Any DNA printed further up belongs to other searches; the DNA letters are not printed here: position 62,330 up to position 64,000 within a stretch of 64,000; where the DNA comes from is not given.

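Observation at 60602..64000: coaE-linked pair: J-domain-less DnaJ zinc-finger protein plus SF1 Upf1-like helicase with a large unknown N-terminal domain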

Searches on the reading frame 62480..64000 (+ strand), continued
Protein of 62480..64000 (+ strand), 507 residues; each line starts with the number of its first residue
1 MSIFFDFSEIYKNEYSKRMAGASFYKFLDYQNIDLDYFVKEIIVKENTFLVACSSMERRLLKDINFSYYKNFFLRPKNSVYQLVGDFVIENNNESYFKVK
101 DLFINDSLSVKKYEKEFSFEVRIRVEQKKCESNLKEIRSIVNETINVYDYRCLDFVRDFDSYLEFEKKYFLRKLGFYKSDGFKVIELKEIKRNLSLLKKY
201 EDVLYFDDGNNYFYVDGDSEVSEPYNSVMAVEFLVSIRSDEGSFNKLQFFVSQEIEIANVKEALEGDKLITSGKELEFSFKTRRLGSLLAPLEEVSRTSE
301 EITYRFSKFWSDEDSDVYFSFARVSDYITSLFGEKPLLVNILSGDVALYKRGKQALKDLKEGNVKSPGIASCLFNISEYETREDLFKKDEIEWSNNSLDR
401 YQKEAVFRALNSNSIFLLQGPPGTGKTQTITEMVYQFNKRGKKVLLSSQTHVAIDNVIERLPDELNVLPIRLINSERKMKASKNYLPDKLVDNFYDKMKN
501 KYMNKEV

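Call 87: fold_search(model_id=the predicted structure, library=viral)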
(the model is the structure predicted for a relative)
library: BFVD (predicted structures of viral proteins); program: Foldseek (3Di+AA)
matches with E <= 10: 242; with E <= 0.001: 0
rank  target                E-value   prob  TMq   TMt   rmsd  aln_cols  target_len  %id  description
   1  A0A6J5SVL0            7.0e-01  0.08  0.07  0.12   9.1        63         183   17  Uncharacterized protein [uncultured Caudovirales phage]
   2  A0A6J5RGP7            1.0e+00  0.10  0.11  0.19   9.1        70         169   16  PAS fold-4 [uncultured Caudovirales phage]
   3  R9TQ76                1.1e+00  0.41  0.17  0.56   3.8        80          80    9  Uncharacterized protein [Halorubrum virus CGphi46]
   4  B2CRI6                1.2e+00  0.09  0.09  0.27  10.8        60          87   23  Uncharacterized protein [Betalipothrixvirus uzonense]
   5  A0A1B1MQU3            1.2e+00  0.06  0.07  0.09  12.6        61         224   18  Uncharacterized protein [Lymantria dispar multicapsid nuclear polyhedrosis virus]
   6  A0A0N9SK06            1.4e+00  0.08  0.13  0.33  12.8       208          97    8  Uncharacterized protein [Bacillus phage VMY22]
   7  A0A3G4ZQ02            1.4e+00  0.04  0.07  0.10   9.5        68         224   10  Uncharacterized protein [Barrevirus sp.]
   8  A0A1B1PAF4            1.5e+00  0.03  0.11  0.25  14.3       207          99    8  Double-strand binding protein [Bacillus phage Aurora]
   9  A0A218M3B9            1.5e+00  0.02  0.09  0.14  14.2       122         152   12  Uncharacterized protein [Acidovorax phage ACP17]
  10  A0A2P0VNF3            1.7e+00  0.08  0.08  0.07   7.8        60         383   10  AAA family ATPase [Tetraselmis virus 1]
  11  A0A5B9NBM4            1.7e+00  0.07  0.08  0.07  11.2        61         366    3  Uncharacterized protein [Chinook aquareovirus]
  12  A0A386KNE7            1.7e+00  0.02  0.11  0.22  15.9       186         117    6  Uncharacterized protein [Acinetobacter phage vB_AbaM_B09_Aci02-2]
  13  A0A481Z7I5            1.8e+00  0.06  0.08  0.04   8.8        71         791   17  GDP-mannose 4,6-dehydratase [Pithovirus LCPAC304]
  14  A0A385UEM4            1.8e+00  0.03  0.08  0.14   7.4        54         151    4  Uncharacterized protein [Corynebacterium phage Juicebox]
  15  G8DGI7                1.9e+00  0.04  0.08  0.15   9.7        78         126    8  (no name in the UniProt tables at hand)
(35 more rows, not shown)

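Call 96: search_protein_families(library=ncbifam, proteins=[L009:10001-13477:+, P0153, L009:14475-15923:+, L009:15927-18401:+], max_evalue=0.001)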
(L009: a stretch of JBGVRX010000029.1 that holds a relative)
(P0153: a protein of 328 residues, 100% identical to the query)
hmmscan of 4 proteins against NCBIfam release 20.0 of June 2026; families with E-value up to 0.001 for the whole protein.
L009:10001-13477:+ (1159 aa): 7 families
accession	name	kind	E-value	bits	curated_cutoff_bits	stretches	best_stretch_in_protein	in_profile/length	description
TIGR00376.1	TIGR00376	hypoth_equivalog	2.7e-64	217.7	348.9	2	738-1110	273-613/639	IGHMBP2 family helicase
NF040671.1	PLuB_AAA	exception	1.2e-43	148.8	999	2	817-1108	957-1232/1256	PLuB system helicase-like protein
NF058533.1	antiphage_ProA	equivalog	2.7e-23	81.4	1500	2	399-462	651-713/1903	anti-phage protein ProA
NF042953.1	Hhe_antiphage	equivalog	3.6e-18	64.4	2000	2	820-926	1279-1381/1797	DUF4011 domain-containing anti-phage protein Hhe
TIGR01448.2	helicase_RecD2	equivalog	1.2e-14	53.4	500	1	395-449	314-367/713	SF1B family DNA helicase RecD2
TIGR01447.1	recD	equivalog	5.5e-08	31.8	310.15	0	400-439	151-189/597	exodeoxyribonuclease V subunit alpha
TIGR00064.1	ftsY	equivalog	0.00018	20.8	260.7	1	386-448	50-114/279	signal recognition particle-docking protein FtsY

P0153 (328 aa): 0 families

L009:14475-15923:+ (483 aa): 12 families
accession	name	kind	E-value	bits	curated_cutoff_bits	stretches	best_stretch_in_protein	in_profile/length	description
TIGR02349.1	DnaJ_bact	equivalog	1.3e-28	100.4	377.2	1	2-276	1-306/354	molecular chaperone DnaJ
NF008035.0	PRK10767.1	subfamily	1.1e-20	74.1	338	1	2-195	5-213/374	molecular chaperone DnaJ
NF010894.0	PRK14301.1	equivalog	9.7e-16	57.7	548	1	2-192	5-213/373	chaperone protein DnaJ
NF010871.0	PRK14278.1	equivalog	8.3e-15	54.5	502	1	2-65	4-67/378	molecular chaperone DnaJ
NF037946.1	terminal_TopJ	equivalog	7.8e-11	41.2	300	1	2-62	6-66/810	terminal organelle assembly protein TopJ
NF010885.0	PRK14292.1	equivalog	4.4e-10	39.1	585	1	1-63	2-64/371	chaperone protein DnaJ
NF010892.0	PRK14299.1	equivalog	1.1e-09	38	392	1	2-63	5-66/291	chaperone protein DnaJ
NF007618.0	PRK10266.1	equivalog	5.6e-09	35.9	403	1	2-63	5-66/306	curved DNA-binding protein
TIGR03835.1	termin_org_DnaJ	equivalog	2e-06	26.5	512.25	1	2-63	3-64/871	terminal organelle assembly protein TopJ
NF010874.0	PRK14281.1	equivalog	3.3e-06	26.5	619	1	2-63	4-66/397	chaperone protein DnaJ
NF010872.0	PRK14279.1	equivalog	9.2e-06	25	556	1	2-63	10-72/394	molecular chaperone DnaJ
TIGR00595.1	priA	equivalog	8.9e-05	21.2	230.35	1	132-185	212-265/509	replication restart helicase PriA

L009:15927-18401:+ (825 aa): 1 family
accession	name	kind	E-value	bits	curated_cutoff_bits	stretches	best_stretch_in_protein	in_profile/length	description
NF047446.1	barrel_OmpL47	domain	1.2e-05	25.6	40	0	487-507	38-58/68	OmpL47-type beta-barrel domain-containing protein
